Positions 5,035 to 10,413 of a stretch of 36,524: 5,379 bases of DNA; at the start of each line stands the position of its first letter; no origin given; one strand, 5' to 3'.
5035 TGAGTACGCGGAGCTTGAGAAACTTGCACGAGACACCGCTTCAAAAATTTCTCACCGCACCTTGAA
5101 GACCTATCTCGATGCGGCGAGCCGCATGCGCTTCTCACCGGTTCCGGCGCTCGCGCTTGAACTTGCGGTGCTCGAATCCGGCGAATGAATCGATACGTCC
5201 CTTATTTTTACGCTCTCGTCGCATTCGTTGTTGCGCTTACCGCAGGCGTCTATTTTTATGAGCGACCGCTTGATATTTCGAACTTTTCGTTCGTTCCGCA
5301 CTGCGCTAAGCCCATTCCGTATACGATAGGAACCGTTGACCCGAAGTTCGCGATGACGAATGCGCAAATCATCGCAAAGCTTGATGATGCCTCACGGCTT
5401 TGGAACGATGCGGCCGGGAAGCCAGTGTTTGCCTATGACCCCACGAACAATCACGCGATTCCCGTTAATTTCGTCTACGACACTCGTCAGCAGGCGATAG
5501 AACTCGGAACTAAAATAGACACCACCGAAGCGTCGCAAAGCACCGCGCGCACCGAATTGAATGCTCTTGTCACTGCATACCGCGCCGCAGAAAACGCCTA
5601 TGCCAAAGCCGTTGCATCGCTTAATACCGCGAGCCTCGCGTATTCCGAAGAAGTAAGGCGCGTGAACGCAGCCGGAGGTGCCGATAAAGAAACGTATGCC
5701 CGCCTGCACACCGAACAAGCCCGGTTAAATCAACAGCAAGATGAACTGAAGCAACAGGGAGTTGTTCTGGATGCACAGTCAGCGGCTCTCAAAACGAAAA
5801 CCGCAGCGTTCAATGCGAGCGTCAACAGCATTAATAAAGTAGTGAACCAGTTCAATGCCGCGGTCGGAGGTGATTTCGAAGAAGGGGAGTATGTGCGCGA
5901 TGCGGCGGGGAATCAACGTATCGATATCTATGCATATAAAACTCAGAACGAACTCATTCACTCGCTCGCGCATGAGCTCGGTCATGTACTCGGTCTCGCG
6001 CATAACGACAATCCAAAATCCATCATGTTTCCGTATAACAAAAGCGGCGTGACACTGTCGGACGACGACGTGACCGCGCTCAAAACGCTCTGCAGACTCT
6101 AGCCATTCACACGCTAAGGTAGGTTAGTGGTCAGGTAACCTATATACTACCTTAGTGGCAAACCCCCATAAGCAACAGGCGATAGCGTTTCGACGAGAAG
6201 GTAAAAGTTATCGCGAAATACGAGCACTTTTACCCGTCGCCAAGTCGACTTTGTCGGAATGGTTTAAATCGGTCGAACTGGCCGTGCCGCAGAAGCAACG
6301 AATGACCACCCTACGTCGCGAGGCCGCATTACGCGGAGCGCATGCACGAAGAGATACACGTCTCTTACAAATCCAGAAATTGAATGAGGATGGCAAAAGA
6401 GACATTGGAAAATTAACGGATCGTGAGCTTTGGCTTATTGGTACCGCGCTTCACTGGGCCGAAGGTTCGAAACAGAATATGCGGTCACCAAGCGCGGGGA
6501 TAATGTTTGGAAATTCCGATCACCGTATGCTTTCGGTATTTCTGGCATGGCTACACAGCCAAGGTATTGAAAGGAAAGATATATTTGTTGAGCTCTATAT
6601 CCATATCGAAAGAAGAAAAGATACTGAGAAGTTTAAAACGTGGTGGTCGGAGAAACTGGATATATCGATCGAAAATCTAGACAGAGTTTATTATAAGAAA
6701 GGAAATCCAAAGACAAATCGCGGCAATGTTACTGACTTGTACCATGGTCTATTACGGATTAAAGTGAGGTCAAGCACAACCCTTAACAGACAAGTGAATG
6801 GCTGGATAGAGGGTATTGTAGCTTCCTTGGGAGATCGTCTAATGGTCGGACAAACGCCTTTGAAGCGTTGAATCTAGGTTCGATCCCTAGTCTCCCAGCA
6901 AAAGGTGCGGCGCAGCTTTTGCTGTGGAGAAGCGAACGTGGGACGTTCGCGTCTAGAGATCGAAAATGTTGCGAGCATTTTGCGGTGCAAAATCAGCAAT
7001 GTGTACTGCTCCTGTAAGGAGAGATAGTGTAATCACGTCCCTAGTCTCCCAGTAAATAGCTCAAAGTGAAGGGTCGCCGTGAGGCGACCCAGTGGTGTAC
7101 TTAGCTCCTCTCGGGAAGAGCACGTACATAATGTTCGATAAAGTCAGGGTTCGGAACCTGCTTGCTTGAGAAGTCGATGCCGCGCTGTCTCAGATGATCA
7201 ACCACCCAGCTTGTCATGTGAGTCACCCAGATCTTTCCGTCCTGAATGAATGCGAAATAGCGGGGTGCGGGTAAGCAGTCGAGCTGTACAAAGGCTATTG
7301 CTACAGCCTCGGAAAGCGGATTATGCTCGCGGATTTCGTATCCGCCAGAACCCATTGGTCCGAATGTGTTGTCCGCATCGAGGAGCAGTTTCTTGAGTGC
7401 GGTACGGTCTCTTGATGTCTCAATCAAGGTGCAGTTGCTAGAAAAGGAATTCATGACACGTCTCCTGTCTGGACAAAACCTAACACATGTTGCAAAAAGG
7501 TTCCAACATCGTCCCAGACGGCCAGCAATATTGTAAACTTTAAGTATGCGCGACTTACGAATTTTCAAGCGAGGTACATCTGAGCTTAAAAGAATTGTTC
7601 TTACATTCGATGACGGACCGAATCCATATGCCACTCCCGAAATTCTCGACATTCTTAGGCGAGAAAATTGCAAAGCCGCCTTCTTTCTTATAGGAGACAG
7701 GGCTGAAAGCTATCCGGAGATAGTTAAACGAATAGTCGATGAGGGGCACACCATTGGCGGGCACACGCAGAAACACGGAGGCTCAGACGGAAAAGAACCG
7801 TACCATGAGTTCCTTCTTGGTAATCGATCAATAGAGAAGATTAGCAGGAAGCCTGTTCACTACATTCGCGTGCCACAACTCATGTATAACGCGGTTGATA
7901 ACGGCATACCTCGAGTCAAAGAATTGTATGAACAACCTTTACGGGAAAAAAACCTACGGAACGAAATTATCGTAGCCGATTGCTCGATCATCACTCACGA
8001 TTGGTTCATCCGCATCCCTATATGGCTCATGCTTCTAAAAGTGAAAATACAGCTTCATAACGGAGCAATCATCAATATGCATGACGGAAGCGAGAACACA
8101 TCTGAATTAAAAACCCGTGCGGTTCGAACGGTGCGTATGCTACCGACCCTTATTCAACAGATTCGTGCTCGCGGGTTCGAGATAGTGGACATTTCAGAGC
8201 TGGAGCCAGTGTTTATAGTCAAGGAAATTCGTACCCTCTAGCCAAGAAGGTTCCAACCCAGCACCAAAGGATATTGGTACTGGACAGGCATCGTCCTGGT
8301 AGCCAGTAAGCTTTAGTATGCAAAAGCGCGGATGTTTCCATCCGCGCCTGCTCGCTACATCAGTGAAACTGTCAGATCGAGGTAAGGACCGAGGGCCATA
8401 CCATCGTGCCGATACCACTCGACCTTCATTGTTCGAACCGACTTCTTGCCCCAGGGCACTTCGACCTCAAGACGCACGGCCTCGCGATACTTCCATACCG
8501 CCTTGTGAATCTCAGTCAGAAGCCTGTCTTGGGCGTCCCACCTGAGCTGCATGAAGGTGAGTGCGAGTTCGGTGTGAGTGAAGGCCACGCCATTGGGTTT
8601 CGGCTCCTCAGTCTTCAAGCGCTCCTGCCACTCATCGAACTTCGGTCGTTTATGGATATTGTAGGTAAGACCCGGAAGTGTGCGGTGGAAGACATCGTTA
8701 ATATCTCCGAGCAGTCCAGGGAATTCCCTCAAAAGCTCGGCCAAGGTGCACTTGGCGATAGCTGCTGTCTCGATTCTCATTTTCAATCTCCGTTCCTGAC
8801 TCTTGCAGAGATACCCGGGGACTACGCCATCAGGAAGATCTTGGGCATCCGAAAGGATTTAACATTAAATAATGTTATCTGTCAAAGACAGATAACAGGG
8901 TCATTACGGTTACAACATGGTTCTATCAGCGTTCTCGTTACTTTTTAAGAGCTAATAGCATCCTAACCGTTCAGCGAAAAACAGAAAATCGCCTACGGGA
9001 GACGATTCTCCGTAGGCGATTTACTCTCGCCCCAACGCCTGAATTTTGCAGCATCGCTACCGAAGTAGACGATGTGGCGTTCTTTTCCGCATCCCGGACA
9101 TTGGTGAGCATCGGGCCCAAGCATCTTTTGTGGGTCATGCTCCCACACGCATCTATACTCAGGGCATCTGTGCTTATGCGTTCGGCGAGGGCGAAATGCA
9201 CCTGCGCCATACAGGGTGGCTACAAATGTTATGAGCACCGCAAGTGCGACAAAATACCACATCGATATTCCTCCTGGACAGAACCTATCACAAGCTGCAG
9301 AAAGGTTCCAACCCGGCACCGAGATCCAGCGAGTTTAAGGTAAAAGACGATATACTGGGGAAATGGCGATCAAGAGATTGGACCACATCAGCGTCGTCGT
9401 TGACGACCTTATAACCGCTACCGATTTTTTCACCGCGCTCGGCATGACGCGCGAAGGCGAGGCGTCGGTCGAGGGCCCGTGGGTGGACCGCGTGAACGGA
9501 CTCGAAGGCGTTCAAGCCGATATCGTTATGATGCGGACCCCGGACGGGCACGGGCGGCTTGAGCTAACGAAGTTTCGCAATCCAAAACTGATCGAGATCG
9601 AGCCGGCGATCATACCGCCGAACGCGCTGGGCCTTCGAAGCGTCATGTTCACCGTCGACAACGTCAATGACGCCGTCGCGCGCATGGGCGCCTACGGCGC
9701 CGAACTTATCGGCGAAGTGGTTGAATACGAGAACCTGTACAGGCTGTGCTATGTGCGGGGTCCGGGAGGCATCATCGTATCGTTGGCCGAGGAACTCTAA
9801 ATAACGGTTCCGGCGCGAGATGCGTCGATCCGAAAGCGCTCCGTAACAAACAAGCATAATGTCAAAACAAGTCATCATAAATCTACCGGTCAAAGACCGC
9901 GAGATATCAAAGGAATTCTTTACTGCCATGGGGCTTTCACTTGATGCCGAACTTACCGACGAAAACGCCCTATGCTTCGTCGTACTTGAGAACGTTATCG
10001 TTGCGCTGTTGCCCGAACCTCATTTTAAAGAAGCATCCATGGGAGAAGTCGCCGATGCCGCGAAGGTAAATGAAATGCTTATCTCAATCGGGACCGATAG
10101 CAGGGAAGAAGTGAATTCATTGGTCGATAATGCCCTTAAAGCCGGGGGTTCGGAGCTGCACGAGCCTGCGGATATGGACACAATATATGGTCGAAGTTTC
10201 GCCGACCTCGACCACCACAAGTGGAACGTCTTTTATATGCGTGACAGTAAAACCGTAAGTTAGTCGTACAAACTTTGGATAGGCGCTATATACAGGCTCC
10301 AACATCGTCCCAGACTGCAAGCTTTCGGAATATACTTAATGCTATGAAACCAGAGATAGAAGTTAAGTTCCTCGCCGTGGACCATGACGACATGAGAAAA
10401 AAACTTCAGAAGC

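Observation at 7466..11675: Six same-orientation copies of a promoter-like intergenic module that delimit gene cassettes in a low-GC island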

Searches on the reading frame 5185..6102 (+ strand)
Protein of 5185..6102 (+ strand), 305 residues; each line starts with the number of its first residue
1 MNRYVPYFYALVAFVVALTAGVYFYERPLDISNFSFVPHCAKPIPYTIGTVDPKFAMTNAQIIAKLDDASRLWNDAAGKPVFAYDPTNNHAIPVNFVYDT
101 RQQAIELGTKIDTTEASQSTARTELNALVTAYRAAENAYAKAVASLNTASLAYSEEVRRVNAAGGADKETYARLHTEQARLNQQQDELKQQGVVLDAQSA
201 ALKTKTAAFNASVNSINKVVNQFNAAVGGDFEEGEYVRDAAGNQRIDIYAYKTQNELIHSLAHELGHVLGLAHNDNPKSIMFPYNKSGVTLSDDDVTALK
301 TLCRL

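Call 10: search_protein_families(library=pfam, proteins=[window:5185-6102:+], max_evalue=0.01)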
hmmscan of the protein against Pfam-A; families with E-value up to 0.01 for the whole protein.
window:5185-6102:+ (305 aa): 7 families
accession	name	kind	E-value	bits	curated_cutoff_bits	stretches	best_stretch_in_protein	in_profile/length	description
PF00413.30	Peptidase_M10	-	6.6e-11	42.8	24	1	230-302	102-157/159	Matrixin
PF09730.14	BicD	-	0.0014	17.4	27.9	0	99-178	349-427/718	Microtubule-associated protein Bicaudal-D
PF12388.14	Peptidase_M57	-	0.0017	18.5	21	1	142-275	24-151/212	Dual-action HEIGH metallo-peptidase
PF22905.2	Hydro_N_hd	-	0.0021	18.5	27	1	123-266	32-174/195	Hydrolase N-terminal helical domain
PF13166.12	AAA_13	-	0.0047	16.1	36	1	124-227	287-385/713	AAA domain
PF13688.12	Reprolysin_5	-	0.0058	17.3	27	0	172-278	68-162/196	Metallo-peptidase family M12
PF24128.1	Phage_zn_bind_4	-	0.0063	17.1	27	1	184-226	4-46/63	Phage zinc binding protein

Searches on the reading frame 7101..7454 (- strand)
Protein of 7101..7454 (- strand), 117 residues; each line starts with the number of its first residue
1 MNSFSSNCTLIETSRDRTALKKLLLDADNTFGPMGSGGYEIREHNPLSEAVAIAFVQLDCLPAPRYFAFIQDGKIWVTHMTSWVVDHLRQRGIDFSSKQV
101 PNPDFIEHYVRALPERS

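Call 8: search_protein_families(library=pfam, proteins=[window:7101-7454:-], max_evalue=0.01)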
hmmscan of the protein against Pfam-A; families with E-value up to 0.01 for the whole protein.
window:7101-7454:- (117 aa): 0 families

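Call 65: find_homologous_proteins(query=window:7101-7454:-, max_evalue=0.00001)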
Query window:7101-7454:- (117 aa): 2 proteins with E <= 0.00001 among 7 candidates.
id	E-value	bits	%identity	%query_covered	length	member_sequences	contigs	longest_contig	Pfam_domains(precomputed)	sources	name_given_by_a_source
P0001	3.2e-74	264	100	100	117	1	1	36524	-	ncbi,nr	ncbi:MAG: hypothetical protein JWL82_21 [Parcubacteria group bacterium]|nr:hypothetical protein [Par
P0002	1.6e-61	223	83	100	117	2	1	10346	-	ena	-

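Call 66: find_encoding_contigs(protein=P0002, flank=10000, max_places=5)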
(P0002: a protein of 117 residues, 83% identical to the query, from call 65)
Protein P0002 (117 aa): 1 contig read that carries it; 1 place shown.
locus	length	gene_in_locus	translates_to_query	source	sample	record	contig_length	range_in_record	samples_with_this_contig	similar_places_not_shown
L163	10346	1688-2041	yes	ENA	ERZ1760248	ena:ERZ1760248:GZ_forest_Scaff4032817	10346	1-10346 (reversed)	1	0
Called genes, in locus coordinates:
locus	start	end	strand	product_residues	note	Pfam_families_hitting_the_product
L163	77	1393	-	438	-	PF04851:ResIII, PF00270:DEAD, PF00271:Helicase_C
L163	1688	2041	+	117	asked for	-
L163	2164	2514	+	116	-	-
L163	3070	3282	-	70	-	-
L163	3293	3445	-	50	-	PF18919:DUF5670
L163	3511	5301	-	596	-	PF00009:GTP_EFTU, PF01926:MMR_HSR1, PF02421:FeoB_N (weak), PF22042:EF-G_D2, PF03144:GTP_EFTU_D2, PF00679:EFG_C, PF21018:BipA_C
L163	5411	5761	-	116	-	-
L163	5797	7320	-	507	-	PF00083:Sugar_tr, PF06609:TRI12, PF07690:MFS_1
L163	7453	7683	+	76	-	-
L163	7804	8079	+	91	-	PF09394:Inhibitor_I42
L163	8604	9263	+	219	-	PF01978:TrmB, PF00392:GntR (faint), PF09339:HTH_IclR (faint)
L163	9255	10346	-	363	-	?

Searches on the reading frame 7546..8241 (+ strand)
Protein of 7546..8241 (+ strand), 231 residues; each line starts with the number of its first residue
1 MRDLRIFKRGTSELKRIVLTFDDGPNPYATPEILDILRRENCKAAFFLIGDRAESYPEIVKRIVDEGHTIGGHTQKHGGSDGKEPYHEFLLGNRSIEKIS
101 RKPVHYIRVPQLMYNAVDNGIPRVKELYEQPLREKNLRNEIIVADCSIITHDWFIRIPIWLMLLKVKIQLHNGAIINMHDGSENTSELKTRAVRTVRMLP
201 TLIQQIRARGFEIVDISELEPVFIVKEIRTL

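Call 8: search_protein_families(library=pfam, proteins=[window:7546-8241:+], max_evalue=0.01)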
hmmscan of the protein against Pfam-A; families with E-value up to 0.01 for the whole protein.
window:7546-8241:+ (231 aa): 1 family
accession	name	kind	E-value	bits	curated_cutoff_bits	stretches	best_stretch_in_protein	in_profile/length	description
PF01522.26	Polysacc_deac_1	-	4.1e-25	88.6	23.1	1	12-116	4-110/124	Polysaccharide deacetylase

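Call 26: find_encoding_contigs(protein=window:7546-8241:+, flank=10000, max_places=10)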
Protein window:7546-8241:+ (231 aa): 1 contig read that carries it; 1 place shown.
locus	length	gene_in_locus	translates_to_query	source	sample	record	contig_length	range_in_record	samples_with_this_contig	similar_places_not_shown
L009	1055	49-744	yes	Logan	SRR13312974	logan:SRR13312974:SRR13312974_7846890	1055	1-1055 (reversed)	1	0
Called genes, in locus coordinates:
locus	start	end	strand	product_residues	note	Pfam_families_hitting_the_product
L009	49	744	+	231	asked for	PF01522:Polysacc_deac_1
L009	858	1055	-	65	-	?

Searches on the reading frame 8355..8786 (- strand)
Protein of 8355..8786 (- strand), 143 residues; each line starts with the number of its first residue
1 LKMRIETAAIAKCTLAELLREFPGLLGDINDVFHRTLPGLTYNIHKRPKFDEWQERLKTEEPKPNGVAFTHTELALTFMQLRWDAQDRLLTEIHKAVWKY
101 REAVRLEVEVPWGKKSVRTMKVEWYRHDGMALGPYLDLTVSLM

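Call 8: search_protein_families(library=pfam, proteins=[window:8355-8786:-], max_evalue=0.01)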
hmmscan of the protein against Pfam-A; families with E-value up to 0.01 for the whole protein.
window:8355-8786:- (143 aa): 0 families

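Call 73: find_homologous_proteins(query=window:8355-8780:-, max_evalue=0.00001)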
Query window:8355-8780:- (141 aa): 5 proteins with E <= 0.00001 among 22 candidates.
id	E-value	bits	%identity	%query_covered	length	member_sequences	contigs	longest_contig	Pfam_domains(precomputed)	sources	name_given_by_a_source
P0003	1.4e-91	322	100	100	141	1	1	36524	-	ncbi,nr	ncbi:MAG: hypothetical protein JWL82_23 [Parcubacteria group bacterium]|nr:hypothetical protein [Par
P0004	8.5e-65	235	74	99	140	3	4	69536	-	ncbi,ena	-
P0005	1.7e-64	234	74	99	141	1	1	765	-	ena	-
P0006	3.1e-63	230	72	99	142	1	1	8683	-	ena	-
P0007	3.1e-27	113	75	50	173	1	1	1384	-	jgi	-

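Call 74: find_encoding_contigs(protein=P0004, flank=6000, max_places=4)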
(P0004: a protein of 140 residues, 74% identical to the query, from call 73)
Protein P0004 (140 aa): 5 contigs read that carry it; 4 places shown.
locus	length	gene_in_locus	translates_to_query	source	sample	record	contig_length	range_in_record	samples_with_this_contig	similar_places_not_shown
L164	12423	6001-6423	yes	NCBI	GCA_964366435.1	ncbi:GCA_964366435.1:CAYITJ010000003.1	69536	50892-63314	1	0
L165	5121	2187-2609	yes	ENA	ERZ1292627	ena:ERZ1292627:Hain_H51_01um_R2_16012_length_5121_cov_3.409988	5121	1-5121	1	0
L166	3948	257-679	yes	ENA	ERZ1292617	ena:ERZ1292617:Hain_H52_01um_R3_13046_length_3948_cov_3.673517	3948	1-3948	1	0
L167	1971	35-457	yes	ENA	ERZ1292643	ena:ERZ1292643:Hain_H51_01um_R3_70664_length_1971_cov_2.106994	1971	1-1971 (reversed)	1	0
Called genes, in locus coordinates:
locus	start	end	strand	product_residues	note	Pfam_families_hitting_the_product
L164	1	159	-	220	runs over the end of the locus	PF08534:Redoxin, PF00578:AhpC-TSA, PF02630:SCO1-SenC (faint), PF10417:1-cysPrx_C (weak)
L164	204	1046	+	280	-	PF01745:IPT (weak), PF13671:AAA_33 (faint), PF01715:IPPT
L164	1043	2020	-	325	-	PF02557:VanY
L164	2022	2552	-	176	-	-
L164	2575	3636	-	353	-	PF18895:T4SS_pilin (weak)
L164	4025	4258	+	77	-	-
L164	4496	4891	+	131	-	-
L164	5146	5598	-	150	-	-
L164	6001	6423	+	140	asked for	-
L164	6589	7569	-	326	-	-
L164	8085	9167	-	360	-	-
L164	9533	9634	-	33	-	PF00471:Ribosomal_L33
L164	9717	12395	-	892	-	PF02861:Clp_N, PF13191:AAA_16 (weak), PF23569:NBD_SMAX1, PF00004:AAA, PF17871:AAA_lid_9, PF07724:AAA_2, PF07728:AAA_5, PF10431:ClpB_D2-small, +9 more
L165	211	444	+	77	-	-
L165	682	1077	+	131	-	-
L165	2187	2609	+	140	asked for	-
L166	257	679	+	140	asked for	-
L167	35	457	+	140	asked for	-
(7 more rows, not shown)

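Call 75: find_encoding_contigs(protein=P0006, flank=6000, max_places=3)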
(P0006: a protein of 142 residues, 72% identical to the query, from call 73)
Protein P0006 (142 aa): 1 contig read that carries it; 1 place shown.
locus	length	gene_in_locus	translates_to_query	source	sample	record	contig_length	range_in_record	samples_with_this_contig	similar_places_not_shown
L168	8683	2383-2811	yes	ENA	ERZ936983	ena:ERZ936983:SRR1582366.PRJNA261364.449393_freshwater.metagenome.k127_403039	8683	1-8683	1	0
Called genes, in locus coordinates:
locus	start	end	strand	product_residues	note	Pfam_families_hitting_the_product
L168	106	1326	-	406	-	PF07690:MFS_1, PF00083:Sugar_tr, PF07690:MFS_1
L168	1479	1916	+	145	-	-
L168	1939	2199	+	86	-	-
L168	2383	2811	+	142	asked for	-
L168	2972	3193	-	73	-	-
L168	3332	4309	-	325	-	-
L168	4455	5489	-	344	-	PF05496:RuvB_N, PF13177:DNA_pol3_delta2, PF00004:AAA, PF13177:DNA_pol3_delta2, PF12169:DNA_pol3_gamma3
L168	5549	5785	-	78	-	-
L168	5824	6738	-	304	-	PF01207:Dus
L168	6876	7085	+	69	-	-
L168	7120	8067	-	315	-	-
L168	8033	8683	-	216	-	?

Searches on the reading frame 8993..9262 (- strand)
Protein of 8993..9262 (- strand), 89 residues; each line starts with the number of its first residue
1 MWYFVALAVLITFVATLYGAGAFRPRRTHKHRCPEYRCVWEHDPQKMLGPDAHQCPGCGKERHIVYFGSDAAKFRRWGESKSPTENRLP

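Call 8: search_protein_families(library=pfam, proteins=[window:8993-9262:-], max_evalue=0.01)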
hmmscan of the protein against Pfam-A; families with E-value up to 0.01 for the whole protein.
window:8993-9262:- (89 aa): 1 family
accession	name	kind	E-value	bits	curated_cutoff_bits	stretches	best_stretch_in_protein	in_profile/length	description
PF25206.1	DUF7836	-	0.0014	18.8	26.7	1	32-67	9-45/59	Domain of unknown function (DUF7836)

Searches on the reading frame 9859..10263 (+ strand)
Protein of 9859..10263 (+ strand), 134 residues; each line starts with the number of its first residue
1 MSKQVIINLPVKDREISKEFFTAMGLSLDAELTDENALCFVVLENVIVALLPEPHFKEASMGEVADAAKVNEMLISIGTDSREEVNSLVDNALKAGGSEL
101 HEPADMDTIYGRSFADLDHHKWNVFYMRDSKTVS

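Call 8: search_protein_families(library=pfam, proteins=[window:9859-10263:+], max_evalue=0.01)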
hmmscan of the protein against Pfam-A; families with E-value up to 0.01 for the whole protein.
window:9859-10263:+ (134 aa): 2 families
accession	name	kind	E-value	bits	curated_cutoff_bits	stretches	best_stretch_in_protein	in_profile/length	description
PF22677.2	Ble-like_N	-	0.0013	18.9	24.5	1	7-41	5-39/41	Bleomycin resistance protein-like N-terminal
PF00903.31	Glyoxalase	-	0.0086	16.9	20.6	0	7-123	5-120/121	Glyoxalase/Bleomycin resistance protein/Dioxygenase superfamily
